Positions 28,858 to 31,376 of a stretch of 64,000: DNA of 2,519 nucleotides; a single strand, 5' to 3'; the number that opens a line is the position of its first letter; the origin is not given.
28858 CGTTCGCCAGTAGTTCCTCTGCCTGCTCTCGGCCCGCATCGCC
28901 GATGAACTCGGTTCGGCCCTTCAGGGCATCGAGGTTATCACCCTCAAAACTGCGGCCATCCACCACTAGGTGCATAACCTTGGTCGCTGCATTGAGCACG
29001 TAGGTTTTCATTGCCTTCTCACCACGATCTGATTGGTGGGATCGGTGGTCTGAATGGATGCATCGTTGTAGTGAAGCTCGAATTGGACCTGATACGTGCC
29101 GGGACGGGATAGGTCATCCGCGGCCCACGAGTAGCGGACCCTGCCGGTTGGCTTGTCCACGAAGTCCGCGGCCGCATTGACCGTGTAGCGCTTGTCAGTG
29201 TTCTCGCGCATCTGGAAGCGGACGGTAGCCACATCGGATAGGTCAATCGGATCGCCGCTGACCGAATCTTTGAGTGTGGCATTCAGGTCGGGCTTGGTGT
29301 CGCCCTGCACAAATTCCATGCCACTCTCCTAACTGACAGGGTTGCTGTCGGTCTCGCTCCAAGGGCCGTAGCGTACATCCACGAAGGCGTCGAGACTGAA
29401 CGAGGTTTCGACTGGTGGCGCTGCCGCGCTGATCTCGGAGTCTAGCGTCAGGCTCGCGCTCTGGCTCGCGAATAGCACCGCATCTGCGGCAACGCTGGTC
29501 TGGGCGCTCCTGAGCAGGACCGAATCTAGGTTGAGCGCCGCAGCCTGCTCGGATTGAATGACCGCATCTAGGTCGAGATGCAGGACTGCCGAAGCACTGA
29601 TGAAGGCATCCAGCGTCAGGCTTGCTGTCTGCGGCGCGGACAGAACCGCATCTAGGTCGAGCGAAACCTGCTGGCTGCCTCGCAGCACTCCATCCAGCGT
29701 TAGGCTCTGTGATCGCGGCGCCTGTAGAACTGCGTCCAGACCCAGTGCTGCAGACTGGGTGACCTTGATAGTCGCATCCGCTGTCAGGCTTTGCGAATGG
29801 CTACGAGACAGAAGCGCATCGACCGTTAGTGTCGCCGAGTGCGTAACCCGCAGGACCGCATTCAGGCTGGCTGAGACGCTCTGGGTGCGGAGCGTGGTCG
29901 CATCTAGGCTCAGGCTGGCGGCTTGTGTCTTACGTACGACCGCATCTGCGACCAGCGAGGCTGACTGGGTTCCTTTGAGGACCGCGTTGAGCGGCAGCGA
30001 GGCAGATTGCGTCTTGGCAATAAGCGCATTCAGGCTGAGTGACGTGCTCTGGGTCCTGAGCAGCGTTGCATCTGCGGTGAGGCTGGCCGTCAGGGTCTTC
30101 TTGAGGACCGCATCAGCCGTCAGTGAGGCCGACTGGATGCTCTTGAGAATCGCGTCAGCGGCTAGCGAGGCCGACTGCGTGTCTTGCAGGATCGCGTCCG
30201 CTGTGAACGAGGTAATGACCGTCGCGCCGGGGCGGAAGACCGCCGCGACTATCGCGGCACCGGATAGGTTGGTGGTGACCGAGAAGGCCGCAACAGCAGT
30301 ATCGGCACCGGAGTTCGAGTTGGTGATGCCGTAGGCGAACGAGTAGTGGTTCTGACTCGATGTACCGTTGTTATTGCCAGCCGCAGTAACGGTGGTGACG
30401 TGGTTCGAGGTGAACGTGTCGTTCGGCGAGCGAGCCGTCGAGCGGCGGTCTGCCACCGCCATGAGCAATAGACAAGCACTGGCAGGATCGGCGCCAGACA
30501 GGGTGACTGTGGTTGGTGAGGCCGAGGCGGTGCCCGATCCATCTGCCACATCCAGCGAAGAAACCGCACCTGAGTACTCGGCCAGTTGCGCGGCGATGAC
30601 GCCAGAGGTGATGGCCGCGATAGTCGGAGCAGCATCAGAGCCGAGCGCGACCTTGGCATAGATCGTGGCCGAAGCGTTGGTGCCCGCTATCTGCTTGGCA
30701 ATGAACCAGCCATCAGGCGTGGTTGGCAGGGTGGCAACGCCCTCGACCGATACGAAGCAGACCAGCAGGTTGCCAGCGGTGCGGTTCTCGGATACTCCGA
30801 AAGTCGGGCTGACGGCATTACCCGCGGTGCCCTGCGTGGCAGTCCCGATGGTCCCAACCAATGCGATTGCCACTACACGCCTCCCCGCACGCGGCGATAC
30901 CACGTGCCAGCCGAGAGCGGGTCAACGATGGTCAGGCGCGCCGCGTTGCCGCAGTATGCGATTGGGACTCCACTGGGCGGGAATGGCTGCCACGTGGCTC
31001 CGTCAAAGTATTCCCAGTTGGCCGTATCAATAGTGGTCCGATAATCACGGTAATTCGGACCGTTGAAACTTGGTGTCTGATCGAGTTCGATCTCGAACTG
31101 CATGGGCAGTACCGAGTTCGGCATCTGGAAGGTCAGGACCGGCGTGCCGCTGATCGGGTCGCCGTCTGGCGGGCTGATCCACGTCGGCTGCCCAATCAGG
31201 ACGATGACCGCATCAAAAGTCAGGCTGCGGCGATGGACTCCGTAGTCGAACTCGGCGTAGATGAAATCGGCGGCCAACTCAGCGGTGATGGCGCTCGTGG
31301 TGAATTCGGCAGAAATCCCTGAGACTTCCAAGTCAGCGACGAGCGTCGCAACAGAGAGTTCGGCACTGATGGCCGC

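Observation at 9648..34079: Three paralogous fibre proteins built from a 14-residue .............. repeat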

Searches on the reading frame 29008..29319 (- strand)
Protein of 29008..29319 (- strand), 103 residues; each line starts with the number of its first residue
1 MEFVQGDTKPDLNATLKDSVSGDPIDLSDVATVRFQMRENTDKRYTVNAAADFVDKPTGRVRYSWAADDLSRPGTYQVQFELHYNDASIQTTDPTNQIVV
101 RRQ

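Call 13: search_protein_families(library=phrogs, proteins=[window:29008-29319:-], max_evalue=0.001)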
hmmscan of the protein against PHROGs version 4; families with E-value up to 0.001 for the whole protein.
window:29008-29319:- (103 aa): 1 family
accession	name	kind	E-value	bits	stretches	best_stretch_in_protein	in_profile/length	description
phrog_1627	-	unknown function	3.5e-06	27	1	2-98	32-127/567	-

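Call 14: search_protein_families(library=pfam, proteins=[window:29008-29319:-], max_evalue=0.01)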
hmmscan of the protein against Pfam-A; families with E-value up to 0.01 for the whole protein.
window:29008-29319:- (103 aa): 3 families
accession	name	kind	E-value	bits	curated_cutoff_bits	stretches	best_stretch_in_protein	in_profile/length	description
PF10651.15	BppU_N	-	1.1e-06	28.9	23.1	1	2-91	22-108/142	BppU N-terminal domain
PF08428.16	Rib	-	0.0087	17.1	27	0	56-92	32-68/76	Rib domain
PF18957.6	RibLong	-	0.01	17.1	27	0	53-95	49-89/93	Long Rib domain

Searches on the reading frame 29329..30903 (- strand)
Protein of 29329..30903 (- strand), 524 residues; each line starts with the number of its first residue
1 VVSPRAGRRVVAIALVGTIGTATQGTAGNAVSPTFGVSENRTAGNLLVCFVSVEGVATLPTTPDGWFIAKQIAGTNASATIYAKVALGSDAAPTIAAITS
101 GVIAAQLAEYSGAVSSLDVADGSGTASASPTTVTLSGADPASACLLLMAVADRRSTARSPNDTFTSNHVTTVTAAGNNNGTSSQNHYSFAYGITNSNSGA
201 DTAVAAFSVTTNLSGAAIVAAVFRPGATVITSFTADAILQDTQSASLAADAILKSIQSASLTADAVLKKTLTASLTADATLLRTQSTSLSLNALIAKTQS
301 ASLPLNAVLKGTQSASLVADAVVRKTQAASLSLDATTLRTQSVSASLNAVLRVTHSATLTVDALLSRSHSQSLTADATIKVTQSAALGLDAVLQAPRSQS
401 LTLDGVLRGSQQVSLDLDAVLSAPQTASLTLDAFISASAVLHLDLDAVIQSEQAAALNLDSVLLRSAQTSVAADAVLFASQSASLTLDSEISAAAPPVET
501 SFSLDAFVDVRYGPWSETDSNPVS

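Call 11: search_protein_families(library=pfam, proteins=[window:29329-30903:-], max_evalue=1)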
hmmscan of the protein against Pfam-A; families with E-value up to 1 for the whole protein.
window:29329-30903:- (524 aa): 1 family
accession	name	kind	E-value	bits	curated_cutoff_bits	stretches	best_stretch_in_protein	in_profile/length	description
PF16569.11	GramPos_pilinBB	-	0.68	11.3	30.5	0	357-399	63-106/116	Gram-positive pilin backbone subunit 2, Cna-B-like domain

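Call 12: search_protein_families(library=phrogs, proteins=[window:29329-30903:-], max_evalue=0.01)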
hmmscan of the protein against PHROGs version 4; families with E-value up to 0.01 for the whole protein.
window:29329-30903:- (524 aa): 0 families

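Call 20: search_solved_structures(query=window:29329-30903:-, max_evalue=1, show_alignments=2)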
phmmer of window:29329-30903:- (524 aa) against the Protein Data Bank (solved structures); distinct sequences matched with E-value up to 1: 0.

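Call 21: find_homologous_proteins(query=window:29329-30903:-, max_evalue=0.001)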
Query window:29329-30903:- (524 aa): 54 proteins with E <= 0.001 among 8000 candidates.
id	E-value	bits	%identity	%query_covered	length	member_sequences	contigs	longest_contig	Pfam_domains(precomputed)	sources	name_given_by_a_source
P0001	1.5e-109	385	44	95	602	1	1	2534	-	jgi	-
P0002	3.6e-107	377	44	91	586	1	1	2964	-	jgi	-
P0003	4.6e-96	341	54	73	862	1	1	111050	-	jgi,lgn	jgi:hypothetical protein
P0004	7.2e-93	330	44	64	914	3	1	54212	-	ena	-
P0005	2.1e-76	276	65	43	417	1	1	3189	-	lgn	-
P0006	1.3e-66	244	64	41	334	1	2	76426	-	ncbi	-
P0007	4.5e-65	239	66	41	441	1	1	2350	-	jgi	jgi:hypothetical protein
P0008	3.0e-63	233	44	70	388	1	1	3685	-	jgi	jgi:hypothetical protein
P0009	9.2e-62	228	46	61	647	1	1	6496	-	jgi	jgi:hypothetical protein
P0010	2.0e-61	227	63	41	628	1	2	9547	-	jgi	-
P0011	4.7e-61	225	61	42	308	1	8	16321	-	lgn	-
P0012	5.1e-61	225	63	39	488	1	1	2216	-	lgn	-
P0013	5.5e-57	212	50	53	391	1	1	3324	-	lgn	-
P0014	7.6e-55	205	59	39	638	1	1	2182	-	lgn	-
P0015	8.1e-52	195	57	41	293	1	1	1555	-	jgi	jgi:hypothetical protein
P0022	3.3e-38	150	38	53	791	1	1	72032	PF03865.20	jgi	jgi:hypothetical protein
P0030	1.2e-30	125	30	54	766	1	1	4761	-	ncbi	-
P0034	6.3e-28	116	36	69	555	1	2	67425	-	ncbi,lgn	-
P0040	2.2e-21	95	29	52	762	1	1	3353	-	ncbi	-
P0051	1.4e-11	62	33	42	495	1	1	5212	-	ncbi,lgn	ncbi:MAG: hypothetical protein ACLGHR_10290 [Gammaproteobacteria bacterium]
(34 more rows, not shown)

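Call 30: find_encoding_contigs(protein=P0003, flank=10000, max_places=2)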
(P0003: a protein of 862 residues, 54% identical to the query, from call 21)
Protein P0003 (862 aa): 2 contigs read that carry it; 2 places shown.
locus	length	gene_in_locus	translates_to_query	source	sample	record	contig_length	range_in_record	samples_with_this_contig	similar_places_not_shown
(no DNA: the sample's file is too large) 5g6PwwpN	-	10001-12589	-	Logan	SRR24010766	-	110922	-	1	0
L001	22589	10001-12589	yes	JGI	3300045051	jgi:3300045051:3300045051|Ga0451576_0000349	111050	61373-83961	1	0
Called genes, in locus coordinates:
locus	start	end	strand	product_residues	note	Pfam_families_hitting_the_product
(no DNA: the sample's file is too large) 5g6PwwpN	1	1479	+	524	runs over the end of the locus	PF24517:CBM96 (weak), PF25788:Ig_Rha78A_N (weak)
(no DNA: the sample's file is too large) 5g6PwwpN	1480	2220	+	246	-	PF16466:DUF5047 (weak)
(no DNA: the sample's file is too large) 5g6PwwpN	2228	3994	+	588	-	-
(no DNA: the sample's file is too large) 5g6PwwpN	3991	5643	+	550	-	PF26209:Phage_phiTE_241_C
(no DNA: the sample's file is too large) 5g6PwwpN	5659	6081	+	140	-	-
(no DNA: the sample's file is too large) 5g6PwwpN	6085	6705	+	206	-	-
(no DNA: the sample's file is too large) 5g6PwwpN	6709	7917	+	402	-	PF15892:BNR_4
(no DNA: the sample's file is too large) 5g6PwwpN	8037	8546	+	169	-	-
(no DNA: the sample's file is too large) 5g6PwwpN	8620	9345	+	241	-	-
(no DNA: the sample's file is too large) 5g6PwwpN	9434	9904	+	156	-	-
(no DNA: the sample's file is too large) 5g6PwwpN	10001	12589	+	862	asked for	-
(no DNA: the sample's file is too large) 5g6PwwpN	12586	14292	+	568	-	-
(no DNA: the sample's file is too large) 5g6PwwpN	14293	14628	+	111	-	-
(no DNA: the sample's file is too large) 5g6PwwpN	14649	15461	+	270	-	-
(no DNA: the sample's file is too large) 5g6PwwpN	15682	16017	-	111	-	-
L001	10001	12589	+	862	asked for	-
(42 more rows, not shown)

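Call 32: find_encoding_contigs(protein=P0022, flank=10000, max_places=1)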
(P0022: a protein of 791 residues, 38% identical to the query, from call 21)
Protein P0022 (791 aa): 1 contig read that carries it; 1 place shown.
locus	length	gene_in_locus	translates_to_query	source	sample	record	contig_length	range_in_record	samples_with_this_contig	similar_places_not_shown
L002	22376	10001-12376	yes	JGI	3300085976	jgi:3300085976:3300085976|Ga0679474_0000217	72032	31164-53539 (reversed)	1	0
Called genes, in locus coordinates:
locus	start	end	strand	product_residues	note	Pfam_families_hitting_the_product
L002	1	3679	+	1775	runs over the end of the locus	-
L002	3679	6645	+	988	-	-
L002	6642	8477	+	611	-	-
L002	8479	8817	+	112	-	-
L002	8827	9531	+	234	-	-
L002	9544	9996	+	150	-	-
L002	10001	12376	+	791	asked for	PF03865:ShlB (faint)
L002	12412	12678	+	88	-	-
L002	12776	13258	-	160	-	-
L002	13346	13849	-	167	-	-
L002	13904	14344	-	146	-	-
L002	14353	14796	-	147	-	PF05866:RusA (weak)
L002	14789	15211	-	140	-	PF01844:HNH, PF14279:HNH_5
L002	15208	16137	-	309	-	PF01145:Band_7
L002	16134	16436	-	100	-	-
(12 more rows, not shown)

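Call 34: search_protein_families(library=ncbifam, proteins=[window:29329-30903:-], max_evalue=0.01)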
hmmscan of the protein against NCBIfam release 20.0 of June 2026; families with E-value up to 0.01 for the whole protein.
window:29329-30903:- (524 aa): 1 family
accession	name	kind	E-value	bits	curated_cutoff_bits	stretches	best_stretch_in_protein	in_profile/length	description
NF011665.0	PRK15086.1-1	equivalog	0.0083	15.2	574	0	62-97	102-137/408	ethanolamine utilization protein EutH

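Call 57: predict_structure(alignment_id=A1)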
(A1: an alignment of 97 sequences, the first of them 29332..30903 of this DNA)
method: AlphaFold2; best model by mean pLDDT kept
length: 524 residues; sequences in the alignment: 97
mean_pLDDT: 66.5   pTM: 0.42
mean pLDDT of the five models: 66.5, 65.0, 62.7, 59.5, 56.3
residues with pLDDT >= 90: 93; 70-90: 109; 50-70: 209; < 50: 113
segments of 3 or more residues with pLDDT < 50: 1-3, 124-226, 520-524
pLDDT, mean of each block of 10 residues (from residue 1): 60 93 95 96 96 90 96 94 96 95 96 79 44 41 42 38 42 38 37 42 39 41 51 62 62 67 67 65 69 66 67 69 63 64 63 61 59 60 62 64 68 71 74 71 73 74 67 72 74 64 73 54 44
secondary structure, 60 per line:
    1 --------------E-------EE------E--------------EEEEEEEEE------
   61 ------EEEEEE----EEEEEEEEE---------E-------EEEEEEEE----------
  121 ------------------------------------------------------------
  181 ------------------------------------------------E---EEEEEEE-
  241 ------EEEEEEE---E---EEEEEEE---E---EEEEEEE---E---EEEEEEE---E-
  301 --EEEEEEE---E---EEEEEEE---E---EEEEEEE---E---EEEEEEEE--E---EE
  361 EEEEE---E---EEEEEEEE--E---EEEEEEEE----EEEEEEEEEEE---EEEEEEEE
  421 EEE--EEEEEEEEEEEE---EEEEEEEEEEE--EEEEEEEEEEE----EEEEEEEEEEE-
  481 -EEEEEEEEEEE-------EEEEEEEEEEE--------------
elements in order: E46-54 E67-72 E77-85 E103-110 E233-239 E247-253 E261-267 E275-281 E289-295 E303-309 E317-323 E331-337 E345-352 E359-365 E373-380 E387-394 E399-409 E413-423 E426-437 E441-451 E454-464 E469-479 E482-492 E500-510

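Call 59: fold_search(model_id=the predicted structure, library=pdb)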
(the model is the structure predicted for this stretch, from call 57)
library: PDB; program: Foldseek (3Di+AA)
matches with E <= 10: 357; with E <= 0.001: 0
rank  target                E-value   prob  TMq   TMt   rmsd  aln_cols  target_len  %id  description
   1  9ifr                  9.1e-02  0.20  0.08  0.22  16.8       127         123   13  CLIPPER domain from the Gram-negative fibrillar adhesin "B9T28_05395 (released 2025-11-26)
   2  5awg_B                3.8e-01  0.51  0.20  0.28  16.8       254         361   10  Crystal structure of Hg-bound SufB-SufC-SufD complex from Escherichia coli (released 2015-11-11)
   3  7cz6                  4.0e-01  0.35  0.13  0.37  11.9       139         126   10  Protrusion structure of Omono River virus (released 2021-03-03)
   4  9i0y_0                4.4e-01  0.16  0.10  0.28   9.9       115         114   12  Recombinant Ena2A fibers (released 2025-03-12)
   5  9b45_1                4.6e-01  0.63  0.12  0.13   5.7       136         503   10  Pseudomonas phage Pa193 baseplate complex and tail fiber (released 2024-10-16)
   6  9i0y_a                4.6e-01  0.16  0.10  0.28   9.9       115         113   12  Recombinant Ena2A fibers (released 2025-03-12)
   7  2jh2_C                5.1e-01  0.20  0.10  0.27   8.5        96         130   12  X-ray crystal structure of a cohesin-like module from Clostridium perfringens (released 2007-11-06)
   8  7dou_4                5.1e-01  0.11  0.09  0.24  12.3       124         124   10  Trimeric cement protein structure of Helicobacter pylori bacteriophage KHP40 (released 2021-10-27)
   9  2jh2_B                5.4e-01  0.30  0.11  0.30   8.9       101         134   13  X-ray crystal structure of a cohesin-like module from Clostridium perfringens (released 2007-11-06)
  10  8u4a_A                6.2e-01  0.25  0.11  0.10   9.0       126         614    8  Crystal Structure of BlCel9A from Glycoside Hydrolase Family 9 in Complex with Cellotriose (released 2024-02-14)
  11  2jh2_A                6.6e-01  0.30  0.11  0.30   8.1       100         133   12  X-ray crystal structure of a cohesin-like module from Clostridium perfringens (released 2007-11-06)
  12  8pdz_A                6.6e-01  0.12  0.09  0.25  10.7       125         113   10  Recombinant Ena3A L-Type endospore appendages (released 2023-11-08)
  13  8um6_A                6.9e-01  0.14  0.09  0.24  11.3        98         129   14  Structure of copper bound to YcnI W137F (released 2024-02-07)
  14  8ag3_C                6.9e-01  0.07  0.08  0.16  12.1       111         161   14  Vaccinia C16 N-terminal domains (released 2022-11-09)
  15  6i5o_A                7.3e-01  0.15  0.09  0.27  11.1       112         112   13  Crystal structure of SPBc2 prophage-derived protein YomS (released 2019-11-20)
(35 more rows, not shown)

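Call 63: list_cluster_members(proteins=[P0006, P0034, P0247, P0174, P0145, P0030, P0040, P0051])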
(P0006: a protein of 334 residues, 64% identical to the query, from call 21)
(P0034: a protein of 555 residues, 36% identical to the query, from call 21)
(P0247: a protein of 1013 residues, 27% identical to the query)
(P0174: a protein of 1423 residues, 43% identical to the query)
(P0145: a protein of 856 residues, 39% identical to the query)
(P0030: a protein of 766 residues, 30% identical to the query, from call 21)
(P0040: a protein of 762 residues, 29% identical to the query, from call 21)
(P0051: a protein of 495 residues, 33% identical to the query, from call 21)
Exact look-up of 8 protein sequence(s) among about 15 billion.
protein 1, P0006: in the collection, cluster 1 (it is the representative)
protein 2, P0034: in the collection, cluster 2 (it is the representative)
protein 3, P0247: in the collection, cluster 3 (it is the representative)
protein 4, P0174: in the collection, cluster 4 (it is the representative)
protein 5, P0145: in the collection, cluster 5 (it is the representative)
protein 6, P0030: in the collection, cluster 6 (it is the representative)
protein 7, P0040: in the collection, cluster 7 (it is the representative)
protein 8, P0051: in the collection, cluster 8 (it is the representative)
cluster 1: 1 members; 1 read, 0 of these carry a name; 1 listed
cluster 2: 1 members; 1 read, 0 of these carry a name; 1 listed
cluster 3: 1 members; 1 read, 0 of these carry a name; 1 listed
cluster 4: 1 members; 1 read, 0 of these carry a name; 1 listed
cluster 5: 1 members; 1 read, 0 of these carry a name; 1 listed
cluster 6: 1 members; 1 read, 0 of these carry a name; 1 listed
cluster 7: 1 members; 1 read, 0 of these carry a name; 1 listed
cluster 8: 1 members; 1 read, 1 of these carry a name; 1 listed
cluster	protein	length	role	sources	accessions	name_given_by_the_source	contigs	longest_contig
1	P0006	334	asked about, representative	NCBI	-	-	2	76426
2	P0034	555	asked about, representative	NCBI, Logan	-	-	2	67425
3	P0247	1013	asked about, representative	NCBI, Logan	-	-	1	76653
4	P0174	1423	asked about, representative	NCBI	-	-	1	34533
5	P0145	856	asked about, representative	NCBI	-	-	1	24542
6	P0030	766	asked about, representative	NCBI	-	-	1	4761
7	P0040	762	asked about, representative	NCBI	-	-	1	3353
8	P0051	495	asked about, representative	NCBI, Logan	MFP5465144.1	MAG: hypothetical protein ACLGHR_10290 [Gammaproteobacteria bacterium]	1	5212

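Call 65: find_encoding_contigs(protein=P0006, flank=10000, max_places=2)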
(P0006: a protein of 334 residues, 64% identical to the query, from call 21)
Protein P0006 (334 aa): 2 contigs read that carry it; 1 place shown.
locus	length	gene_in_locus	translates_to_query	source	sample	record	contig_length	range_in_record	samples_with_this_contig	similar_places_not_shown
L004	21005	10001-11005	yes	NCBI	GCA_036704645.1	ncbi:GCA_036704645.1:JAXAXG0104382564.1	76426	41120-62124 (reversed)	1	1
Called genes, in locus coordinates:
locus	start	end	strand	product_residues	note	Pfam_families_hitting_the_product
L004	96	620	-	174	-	-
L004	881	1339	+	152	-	-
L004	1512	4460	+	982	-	-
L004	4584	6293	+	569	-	-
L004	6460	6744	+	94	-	-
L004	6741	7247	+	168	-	-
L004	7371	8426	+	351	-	-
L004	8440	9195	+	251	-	PF04230:PS_pyruv_trans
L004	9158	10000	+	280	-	PF02709:Glyco_transf_7C (weak)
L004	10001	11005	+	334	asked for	-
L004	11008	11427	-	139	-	-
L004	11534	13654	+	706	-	-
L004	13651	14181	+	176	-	PF13489:Methyltransf_23 (weak), PF08241:Methyltransf_11 (weak), PF13649:Methyltransf_25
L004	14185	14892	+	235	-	-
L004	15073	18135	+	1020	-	-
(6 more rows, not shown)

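Call 72: fold_search(model_id=the predicted structure, library=viral)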
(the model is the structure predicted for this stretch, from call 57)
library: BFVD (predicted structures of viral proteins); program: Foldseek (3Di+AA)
matches with E <= 10: 503; with E <= 0.001: 6
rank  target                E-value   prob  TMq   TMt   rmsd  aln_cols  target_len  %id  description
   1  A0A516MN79            7.7e-08  1.00  0.36  0.21  35.2       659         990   14  (no name in the UniProt tables at hand)
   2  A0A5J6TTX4            1.3e-04  0.28  0.09  0.07  29.6       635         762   13  Minor tail protein [Mycobacterium phage Tourach]
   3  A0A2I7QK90            1.5e-04  1.00  0.17  0.32  13.1       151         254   20  (no name in the UniProt tables at hand)
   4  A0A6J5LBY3            1.6e-04  0.99  0.15  0.15  17.1       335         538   16  Uncharacterized protein [uncultured Caudovirales phage]
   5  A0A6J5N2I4            3.2e-04  0.66  0.16  0.10  28.8       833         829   14  Uncharacterized protein [uncultured Caudovirales phage]
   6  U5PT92                7.5e-04  1.00  0.14  0.10  17.4       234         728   16  Glycerophosphoryl diester phosphodiesterase [Clavibacter phage CN1A]
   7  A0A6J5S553            1.5e-03  0.51  0.10  0.08  26.4       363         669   16  Uncharacterized protein [uncultured Caudovirales phage]
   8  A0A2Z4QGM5            2.0e-03  0.89  0.13  0.22  21.4       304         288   13  Uncharacterized protein [Ruegeria phage vB_RpoP-V13]
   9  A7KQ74                4.0e-03  0.25  0.12  0.15  19.3       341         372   15  Uncharacterized protein [Gallid alphaherpesvirus 2]
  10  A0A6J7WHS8            4.4e-03  0.23  0.14  0.11  36.7       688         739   14  Uncharacterized protein [uncultured Caudovirales phage]
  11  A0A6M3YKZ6            5.7e-03  0.21  0.15  0.11  20.7       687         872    9  (no name in the UniProt tables at hand)
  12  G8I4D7                7.3e-03  0.38  0.15  0.13  20.4       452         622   12  Glycine-rich domain-containing protein [Mycobacterium phage DS6A]
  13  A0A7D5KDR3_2          8.1e-03  0.21  0.11  0.08  21.6       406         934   11  Uncharacterized protein [Synechococcus phage S-CAM7]
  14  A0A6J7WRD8            1.2e-02  0.25  0.12  0.13  19.4       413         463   17  Uncharacterized protein [uncultured Caudovirales phage]
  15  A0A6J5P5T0            1.5e-02  0.15  0.12  0.11  19.5       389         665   15  Uncharacterized protein [uncultured Caudovirales phage]
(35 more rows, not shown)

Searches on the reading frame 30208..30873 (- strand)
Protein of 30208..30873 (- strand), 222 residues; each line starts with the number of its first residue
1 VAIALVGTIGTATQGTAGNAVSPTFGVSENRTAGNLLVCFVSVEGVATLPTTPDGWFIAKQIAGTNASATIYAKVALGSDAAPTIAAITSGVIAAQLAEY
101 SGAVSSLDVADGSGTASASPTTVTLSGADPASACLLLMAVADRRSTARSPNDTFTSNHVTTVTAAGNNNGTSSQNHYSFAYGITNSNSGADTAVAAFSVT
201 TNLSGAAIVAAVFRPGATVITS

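Call 87: search_dna_similar(query=window:30208-30873:-, collection=phages, mode=protein, max_evalue=0.01, max_rows=15)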
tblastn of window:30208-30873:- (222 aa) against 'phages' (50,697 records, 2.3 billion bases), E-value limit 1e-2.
No match.

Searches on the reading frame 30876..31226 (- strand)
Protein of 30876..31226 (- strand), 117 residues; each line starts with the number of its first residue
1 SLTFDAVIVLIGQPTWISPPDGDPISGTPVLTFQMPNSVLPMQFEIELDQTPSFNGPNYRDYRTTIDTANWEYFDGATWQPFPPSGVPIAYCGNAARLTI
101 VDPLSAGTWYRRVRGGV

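Call 88: search_dna_similar(query=window:30876-31226:-, collection=phages, mode=protein, max_evalue=0.01, max_rows=15)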
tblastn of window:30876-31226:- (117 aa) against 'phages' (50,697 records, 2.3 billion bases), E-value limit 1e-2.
No match.
